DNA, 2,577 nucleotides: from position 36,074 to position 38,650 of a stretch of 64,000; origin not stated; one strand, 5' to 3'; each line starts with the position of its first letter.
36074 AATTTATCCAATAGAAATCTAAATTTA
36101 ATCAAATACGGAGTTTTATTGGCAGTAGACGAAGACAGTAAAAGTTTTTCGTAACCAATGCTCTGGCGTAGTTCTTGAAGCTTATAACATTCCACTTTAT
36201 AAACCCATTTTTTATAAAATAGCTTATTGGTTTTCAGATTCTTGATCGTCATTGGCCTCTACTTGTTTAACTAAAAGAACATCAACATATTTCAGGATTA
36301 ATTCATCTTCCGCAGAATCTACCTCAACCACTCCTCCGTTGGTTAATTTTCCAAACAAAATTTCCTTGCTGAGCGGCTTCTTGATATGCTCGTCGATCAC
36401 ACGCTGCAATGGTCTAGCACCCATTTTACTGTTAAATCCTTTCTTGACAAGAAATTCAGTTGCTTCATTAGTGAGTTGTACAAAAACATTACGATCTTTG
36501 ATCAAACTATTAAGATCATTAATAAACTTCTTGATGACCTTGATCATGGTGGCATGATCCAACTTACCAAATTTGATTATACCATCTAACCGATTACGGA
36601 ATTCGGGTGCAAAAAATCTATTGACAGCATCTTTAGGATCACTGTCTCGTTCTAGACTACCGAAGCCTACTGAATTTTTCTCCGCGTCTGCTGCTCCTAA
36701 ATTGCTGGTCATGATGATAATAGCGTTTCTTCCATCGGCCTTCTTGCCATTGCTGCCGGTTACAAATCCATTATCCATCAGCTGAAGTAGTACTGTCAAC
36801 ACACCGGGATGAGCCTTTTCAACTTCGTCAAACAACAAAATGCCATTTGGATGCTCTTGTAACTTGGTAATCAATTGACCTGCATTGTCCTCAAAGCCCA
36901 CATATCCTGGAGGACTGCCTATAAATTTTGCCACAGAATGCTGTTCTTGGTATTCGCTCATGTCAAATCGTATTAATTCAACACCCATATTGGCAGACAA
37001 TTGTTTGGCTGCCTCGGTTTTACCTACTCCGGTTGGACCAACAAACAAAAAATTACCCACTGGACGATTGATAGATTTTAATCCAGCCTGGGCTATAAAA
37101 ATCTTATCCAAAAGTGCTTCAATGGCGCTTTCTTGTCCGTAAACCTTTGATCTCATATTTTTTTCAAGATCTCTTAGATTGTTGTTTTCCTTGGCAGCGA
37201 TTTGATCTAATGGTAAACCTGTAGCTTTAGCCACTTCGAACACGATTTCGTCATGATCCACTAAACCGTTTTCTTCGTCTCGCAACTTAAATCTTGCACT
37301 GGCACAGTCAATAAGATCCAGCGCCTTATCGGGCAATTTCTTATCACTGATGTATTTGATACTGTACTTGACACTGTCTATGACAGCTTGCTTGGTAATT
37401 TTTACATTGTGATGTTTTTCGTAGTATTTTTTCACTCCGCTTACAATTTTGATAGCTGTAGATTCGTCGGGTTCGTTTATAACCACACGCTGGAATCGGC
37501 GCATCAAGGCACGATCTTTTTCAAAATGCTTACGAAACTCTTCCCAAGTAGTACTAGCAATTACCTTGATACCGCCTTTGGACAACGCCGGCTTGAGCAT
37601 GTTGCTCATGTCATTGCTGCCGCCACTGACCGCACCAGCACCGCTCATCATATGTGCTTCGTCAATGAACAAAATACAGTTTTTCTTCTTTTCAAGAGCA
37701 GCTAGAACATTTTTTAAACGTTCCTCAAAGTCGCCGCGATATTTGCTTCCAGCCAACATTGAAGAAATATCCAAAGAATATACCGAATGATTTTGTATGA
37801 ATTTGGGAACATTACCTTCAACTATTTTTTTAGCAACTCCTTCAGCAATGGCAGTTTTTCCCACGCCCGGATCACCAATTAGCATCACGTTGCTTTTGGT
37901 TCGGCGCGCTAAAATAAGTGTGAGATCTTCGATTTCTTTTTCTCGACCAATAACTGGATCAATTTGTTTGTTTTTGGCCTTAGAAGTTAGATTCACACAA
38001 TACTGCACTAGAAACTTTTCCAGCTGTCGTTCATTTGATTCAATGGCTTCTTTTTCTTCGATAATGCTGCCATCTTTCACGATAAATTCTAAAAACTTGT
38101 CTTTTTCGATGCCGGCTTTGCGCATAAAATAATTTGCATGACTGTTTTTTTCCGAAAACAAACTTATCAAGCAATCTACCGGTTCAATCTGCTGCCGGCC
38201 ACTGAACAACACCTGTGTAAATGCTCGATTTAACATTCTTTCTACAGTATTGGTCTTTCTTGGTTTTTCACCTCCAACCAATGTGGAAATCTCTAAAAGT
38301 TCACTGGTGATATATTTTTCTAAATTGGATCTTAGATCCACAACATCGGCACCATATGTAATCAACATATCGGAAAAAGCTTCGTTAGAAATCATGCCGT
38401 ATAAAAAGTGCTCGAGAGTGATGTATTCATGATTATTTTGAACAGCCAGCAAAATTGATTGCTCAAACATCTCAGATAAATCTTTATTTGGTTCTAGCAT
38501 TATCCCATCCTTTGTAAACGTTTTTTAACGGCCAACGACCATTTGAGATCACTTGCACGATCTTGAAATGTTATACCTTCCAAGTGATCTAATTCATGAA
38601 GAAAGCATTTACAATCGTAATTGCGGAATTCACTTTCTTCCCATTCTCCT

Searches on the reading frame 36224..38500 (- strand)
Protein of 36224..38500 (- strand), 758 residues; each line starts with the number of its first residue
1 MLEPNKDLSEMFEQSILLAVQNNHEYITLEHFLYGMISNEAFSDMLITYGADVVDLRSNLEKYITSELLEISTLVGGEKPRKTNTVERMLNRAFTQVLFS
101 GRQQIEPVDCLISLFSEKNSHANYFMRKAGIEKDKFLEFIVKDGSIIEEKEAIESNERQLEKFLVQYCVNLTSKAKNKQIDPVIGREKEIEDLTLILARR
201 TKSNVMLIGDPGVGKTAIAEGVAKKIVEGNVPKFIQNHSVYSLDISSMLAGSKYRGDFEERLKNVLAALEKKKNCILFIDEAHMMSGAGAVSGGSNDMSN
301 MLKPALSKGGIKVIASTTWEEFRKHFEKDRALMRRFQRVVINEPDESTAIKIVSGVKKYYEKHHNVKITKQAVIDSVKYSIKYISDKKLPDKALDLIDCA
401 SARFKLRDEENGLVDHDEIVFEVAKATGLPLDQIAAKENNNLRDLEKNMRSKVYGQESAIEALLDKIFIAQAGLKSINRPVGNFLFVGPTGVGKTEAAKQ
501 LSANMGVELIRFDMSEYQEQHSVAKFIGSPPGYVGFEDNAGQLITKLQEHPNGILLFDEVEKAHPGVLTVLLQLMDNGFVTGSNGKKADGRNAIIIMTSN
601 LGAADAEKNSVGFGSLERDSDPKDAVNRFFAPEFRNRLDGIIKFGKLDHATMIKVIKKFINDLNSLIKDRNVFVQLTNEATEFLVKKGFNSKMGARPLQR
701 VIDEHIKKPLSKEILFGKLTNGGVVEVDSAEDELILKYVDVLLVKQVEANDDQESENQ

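Call 9: search_protein_families(library=phrogs, proteins=[window:36224-38500:-], max_evalue=0.00001)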
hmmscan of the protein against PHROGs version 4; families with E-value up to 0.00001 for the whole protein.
window:36224-38500:- (758 aa): 20 families
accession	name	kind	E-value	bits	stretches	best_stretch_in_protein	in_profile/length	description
phrog_4871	-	other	6.9e-247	822.7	1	7-738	11-756/764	ATP-dependent protease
phrog_3757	-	unknown function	2.1e-18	67.9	1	174-356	99-268/367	-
phrog_10401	-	other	2.7e-18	67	2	196-285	454-530/667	ATPase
phrog_249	-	moron, auxiliary metabolic gene and host takeover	5e-18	66.6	1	479-588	125-227/380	porphyrin biosynthesis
phrog_4339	-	unknown function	4.5e-14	53.5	0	483-520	53-90/552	-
phrog_168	-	DNA, RNA and nucleotide metabolism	2.1e-13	51.6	0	178-370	18-186/314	clamp loader of DNA polymerase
phrog_8638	-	unknown function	3.2e-12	46.9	0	205-297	308-392/568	-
phrog_1297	-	other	9.6e-12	45.6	0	485-580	29-128/356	ATPase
phrog_5846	-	DNA, RNA and nucleotide metabolism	5.2e-10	40.1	1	170-288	5-109/380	clamp loader of DNA polymerase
phrog_19600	-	other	6.8e-10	39.3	0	168-237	49-116/447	ATPase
phrog_9172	-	unknown function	4e-09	36.8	0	201-353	106-253/509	-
phrog_11838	-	DNA, RNA and nucleotide metabolism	1.1e-08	35.7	0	484-544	43-102/420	clamp loader of DNA polymerase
phrog_16448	-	other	1.6e-08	34.3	0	481-580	450-544/680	ATPase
phrog_7998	-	unknown function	5.4e-08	33.4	0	179-288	15-133/339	-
phrog_30773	-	unknown function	1.1e-07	31.5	0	200-353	194-343/666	-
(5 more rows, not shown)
